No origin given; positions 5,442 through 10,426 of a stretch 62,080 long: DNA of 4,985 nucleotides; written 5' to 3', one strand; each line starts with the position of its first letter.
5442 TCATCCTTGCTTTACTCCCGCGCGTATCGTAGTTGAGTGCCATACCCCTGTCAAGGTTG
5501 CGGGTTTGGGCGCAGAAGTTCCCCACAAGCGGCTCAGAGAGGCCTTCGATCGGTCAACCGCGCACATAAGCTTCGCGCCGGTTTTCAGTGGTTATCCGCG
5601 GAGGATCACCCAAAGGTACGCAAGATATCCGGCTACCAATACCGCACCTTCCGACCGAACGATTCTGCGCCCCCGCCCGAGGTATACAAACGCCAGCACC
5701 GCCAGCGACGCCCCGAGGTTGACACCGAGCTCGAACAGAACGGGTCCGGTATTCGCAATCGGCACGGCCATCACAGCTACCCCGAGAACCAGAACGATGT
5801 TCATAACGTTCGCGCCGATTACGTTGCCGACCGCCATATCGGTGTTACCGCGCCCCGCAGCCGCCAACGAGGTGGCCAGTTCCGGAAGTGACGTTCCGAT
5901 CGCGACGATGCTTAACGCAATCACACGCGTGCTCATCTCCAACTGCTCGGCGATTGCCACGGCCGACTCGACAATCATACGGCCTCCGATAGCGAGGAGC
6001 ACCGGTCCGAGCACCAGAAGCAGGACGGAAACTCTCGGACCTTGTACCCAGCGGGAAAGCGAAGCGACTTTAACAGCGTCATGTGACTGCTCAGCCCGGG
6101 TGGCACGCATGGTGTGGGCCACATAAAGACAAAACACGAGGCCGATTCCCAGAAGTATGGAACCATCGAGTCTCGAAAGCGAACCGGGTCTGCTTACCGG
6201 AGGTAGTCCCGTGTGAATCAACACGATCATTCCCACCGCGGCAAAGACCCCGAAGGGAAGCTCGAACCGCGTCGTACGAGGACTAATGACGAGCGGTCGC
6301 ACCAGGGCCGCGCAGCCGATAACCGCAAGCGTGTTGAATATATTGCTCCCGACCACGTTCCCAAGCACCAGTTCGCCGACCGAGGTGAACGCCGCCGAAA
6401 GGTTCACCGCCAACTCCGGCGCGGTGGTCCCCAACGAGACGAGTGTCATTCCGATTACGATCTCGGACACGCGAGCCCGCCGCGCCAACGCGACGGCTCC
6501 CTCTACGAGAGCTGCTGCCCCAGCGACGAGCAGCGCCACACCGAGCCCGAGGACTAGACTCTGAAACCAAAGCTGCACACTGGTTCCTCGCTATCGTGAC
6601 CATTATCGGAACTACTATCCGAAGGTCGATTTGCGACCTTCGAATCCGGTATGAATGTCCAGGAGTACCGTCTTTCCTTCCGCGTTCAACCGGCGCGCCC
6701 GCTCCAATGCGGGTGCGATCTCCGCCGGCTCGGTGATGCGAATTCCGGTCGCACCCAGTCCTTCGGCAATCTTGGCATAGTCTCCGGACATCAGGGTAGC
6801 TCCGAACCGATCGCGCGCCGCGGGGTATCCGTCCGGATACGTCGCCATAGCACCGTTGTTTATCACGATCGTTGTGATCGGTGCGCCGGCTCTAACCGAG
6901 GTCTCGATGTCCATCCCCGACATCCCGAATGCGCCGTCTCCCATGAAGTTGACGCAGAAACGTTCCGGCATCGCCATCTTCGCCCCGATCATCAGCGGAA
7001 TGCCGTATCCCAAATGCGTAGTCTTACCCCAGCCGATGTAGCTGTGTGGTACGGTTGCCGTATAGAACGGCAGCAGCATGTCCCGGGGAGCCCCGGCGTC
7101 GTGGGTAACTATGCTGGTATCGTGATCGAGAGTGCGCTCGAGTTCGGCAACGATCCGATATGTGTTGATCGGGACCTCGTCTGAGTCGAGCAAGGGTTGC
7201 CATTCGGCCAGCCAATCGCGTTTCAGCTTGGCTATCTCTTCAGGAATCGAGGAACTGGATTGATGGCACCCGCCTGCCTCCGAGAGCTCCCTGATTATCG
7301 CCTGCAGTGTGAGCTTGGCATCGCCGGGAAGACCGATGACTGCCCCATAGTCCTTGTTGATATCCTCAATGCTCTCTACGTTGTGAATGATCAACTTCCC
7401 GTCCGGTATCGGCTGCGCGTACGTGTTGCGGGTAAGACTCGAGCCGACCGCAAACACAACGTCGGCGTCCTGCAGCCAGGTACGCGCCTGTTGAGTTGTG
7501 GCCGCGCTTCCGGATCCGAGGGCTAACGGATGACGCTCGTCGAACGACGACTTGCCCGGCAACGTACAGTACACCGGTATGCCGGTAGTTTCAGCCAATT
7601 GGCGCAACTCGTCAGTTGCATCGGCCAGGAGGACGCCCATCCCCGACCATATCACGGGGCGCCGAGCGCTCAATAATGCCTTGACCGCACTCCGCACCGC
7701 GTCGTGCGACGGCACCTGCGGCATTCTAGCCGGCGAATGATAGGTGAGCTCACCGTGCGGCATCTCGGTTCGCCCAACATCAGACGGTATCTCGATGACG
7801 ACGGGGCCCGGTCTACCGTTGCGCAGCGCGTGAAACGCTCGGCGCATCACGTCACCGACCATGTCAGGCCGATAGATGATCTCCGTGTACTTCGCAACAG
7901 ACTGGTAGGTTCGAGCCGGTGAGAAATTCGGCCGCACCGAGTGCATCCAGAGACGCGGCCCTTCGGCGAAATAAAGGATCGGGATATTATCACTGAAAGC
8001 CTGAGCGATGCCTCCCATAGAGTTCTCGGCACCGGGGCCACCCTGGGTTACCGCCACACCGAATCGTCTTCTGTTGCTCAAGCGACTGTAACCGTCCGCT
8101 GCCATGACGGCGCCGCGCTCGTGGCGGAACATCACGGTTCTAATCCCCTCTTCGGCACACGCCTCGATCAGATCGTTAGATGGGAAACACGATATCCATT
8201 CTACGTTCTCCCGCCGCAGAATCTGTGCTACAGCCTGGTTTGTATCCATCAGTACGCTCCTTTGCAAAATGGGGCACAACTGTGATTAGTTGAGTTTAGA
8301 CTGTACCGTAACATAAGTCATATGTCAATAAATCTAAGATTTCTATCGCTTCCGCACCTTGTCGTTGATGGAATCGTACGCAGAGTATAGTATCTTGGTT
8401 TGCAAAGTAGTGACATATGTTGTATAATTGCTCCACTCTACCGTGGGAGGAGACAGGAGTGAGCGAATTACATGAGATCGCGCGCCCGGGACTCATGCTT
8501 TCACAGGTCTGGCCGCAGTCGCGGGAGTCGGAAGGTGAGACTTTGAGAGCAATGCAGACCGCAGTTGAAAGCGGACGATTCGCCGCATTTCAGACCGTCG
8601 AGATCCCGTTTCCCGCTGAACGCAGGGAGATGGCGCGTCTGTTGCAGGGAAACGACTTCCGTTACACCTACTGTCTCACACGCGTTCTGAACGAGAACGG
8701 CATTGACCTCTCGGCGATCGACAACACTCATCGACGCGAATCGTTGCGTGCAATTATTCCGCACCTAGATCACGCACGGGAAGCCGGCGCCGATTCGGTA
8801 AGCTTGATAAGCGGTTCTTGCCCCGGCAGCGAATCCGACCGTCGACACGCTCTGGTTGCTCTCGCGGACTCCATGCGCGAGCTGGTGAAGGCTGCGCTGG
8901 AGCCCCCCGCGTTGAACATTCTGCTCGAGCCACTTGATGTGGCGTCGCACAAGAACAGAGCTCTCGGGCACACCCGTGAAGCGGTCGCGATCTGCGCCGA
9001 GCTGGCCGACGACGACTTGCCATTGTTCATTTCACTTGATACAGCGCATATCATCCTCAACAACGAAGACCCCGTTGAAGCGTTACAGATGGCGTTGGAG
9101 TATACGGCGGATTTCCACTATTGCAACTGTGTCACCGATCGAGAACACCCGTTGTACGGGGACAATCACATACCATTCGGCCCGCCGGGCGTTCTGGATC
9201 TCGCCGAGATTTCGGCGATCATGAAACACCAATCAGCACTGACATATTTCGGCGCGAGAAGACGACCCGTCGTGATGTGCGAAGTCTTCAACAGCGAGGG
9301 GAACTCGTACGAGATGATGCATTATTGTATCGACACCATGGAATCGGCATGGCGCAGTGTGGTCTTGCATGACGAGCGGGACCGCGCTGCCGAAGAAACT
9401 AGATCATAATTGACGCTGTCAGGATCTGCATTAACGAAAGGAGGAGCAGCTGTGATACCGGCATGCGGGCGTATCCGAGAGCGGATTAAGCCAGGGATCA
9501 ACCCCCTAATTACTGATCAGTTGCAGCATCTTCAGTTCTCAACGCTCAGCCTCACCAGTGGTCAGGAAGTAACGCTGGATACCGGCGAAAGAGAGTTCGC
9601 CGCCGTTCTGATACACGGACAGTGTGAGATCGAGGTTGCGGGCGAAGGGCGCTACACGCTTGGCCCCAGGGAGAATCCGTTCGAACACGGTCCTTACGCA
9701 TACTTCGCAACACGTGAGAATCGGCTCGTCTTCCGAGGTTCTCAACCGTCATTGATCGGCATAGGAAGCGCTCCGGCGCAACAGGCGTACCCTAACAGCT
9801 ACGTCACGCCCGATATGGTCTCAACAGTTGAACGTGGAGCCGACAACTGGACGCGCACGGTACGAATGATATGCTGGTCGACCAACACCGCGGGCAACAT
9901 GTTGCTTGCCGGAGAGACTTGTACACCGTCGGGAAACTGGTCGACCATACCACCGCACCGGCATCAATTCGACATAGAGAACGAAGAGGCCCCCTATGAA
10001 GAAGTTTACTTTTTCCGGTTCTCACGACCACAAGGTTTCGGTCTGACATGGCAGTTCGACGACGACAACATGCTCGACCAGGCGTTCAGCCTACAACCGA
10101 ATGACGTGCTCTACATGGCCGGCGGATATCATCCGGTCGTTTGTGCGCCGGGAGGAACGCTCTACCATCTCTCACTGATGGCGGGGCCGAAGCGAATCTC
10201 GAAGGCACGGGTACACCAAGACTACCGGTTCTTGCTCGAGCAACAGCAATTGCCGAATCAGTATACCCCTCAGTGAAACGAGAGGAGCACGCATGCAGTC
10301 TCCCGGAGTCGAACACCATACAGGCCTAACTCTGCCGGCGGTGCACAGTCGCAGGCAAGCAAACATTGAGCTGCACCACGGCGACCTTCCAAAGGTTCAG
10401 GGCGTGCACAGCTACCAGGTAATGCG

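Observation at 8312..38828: A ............-type motif recurs in essentially every promoter region of the sulfatase island, suggesting one regulon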

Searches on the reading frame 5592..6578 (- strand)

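Call 47: search_protein_families(library=pfam, proteins=[window:5592-6578:-], max_evalue=0.00001)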
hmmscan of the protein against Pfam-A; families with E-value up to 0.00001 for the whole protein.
window:5592-6578:- (328 aa): 1 family
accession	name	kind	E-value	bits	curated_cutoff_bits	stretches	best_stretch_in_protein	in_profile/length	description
PF01699.29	Na_Ca_ex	-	1.8e-54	184.2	24.9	2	8-153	4-149/151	Sodium/calcium exchanger protein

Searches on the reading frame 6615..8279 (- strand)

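Call 6: search_protein_families(library=pfam, proteins=[window:6615-8279:-])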
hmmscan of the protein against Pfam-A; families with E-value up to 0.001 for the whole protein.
window:6615-8279:- (554 aa): 3 families
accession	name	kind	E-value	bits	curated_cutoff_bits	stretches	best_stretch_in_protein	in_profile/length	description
PF00205.28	TPP_enzyme_M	-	2.3e-30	105.5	30.4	1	196-328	2-137/137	Thiamine pyrophosphate enzyme, central domain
PF02775.26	TPP_enzyme_C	-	6.2e-29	101.2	21.9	1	395-541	2-150/151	Thiamine pyrophosphate enzyme, C-terminal TPP binding domain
PF02776.23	TPP_enzyme_N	-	7.7e-23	81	26.8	1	11-109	1-101/119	Thiamine pyrophosphate enzyme, N-terminal TPP binding domain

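Call 33: search_protein_families(library=ncbifam, proteins=[window:6615-8279:-], max_evalue=0.00001)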
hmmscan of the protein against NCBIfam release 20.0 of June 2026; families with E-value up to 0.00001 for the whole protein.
window:6615-8279:- (554 aa): 51 families (the best 25 are shown)
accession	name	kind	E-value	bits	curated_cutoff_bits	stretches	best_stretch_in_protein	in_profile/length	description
NF004807.0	PRK06154.1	equivalog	1.8e-194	647.6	607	1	10-549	19-559/565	thiamine pyrophosphate-requiring protein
TIGR00118.1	acolac_lg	equivalog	7.4e-83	278.9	538.35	1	12-543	2-533/557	biosynthetic-type acetolactate synthase large subunit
NF004919.0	PRK06276.1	equivalog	1.8e-75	254.4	866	1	12-542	2-536/582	acetolactate synthase large subunit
NF004772.0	PRK06112.1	subfamily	5.9e-73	246.1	673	1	11-532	14-550/578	acetolactate synthase catalytic subunit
NF004710.0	PRK06048.1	equivalog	2e-72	244.4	976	1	10-542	7-535/561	acetolactate synthase large subunit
NF006052.0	PRK08199.1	subfamily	4.2e-71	239.9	539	1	13-544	10-537/559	thiamine pyrophosphate protein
NF006187.0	PRK08322.1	equivalog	2.4e-70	237.5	509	1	11-530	2-517/548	acetolactate synthase large subunit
NF005713.0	PRK07525.1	subfamily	1.2e-65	222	620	1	11-544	6-562/592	sulfoacetaldehyde acetyltransferase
TIGR03457.1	sulphoacet_xsc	equivalog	9.9e-64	215.7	676.4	1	13-542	4-554/579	sulfoacetaldehyde acetyltransferase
NF008431.0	PRK11269.1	equivalog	1.1e-63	215.7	791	1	11-476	4-474/591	glyoxylate carboligase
NF006122.0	PRK08266.1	subfamily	4e-60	203.8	571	1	11-542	4-522/543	hypothetical protein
NF005409.0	PRK06965.1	equivalog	5.3e-60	203.5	1035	1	17-544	27-561/587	acetolactate synthase 3 catalytic subunit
NF005039.0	PRK06456.1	equivalog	8.4e-60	202.8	868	1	36-530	34-533/572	acetolactate synthase large subunit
NF005712.0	PRK07524.1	subfamily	9.6e-60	202.5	500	1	15-543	7-528/536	5-guanidino-2-oxopentanoate decarboxylase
NF006524.0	PRK08978.1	equivalog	5.4e-59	199.9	738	1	13-538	3-519/548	acetolactate synthase 2 catalytic subunit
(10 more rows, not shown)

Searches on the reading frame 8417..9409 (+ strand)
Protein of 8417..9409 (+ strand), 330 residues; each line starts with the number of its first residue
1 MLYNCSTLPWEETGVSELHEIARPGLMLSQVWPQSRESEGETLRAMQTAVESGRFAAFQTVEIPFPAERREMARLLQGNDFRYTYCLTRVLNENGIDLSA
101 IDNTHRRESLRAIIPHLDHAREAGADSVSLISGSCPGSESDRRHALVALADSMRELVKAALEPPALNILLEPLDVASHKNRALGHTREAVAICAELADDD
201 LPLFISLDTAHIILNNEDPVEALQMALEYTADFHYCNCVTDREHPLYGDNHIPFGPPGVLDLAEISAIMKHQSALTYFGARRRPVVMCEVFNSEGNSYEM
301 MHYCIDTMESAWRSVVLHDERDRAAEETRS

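Call 6: search_protein_families(library=pfam, proteins=[window:8417-9409:+])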
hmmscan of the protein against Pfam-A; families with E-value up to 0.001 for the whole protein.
window:8417-9409:+ (330 aa): 1 family
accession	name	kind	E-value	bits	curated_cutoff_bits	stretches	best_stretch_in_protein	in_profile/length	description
PF01261.30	AP_endonuc_2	-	2.1e-17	64.1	31.1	1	61-291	12-230/249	Xylose isomerase-like TIM barrel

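Call 33: search_protein_families(library=ncbifam, proteins=[window:8417-9409:+], max_evalue=0.00001)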
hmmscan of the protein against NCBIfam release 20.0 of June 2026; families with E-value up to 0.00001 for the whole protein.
window:8417-9409:+ (330 aa): 0 families

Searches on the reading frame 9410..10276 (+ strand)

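Call 6: search_protein_families(library=pfam, proteins=[window:9410-10276:+])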
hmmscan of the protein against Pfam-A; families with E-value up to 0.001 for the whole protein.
window:9410-10276:+ (288 aa): 1 family
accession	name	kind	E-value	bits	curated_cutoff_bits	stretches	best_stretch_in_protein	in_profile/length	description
PF04962.18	KduI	-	2.5e-61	207.8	23.9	1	37-272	24-259/262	KduI/IolB family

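Call 33: search_protein_families(library=ncbifam, proteins=[window:9410-10276:+], max_evalue=0.00001)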
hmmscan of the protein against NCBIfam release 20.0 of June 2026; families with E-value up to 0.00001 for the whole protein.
window:9410-10276:+ (288 aa): 2 families
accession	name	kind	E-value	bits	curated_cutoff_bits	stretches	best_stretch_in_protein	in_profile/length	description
TIGR04378.1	myo_inos_iolB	equivalog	6.5e-52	176.5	205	1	37-267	9-238/247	5-deoxy-glucuronate isomerase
NF002091.1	PRK00924.1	equivalog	7.4e-08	32.1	250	1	61-187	75-199/277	5-dehydro-4-deoxy-D-glucuronate isomerase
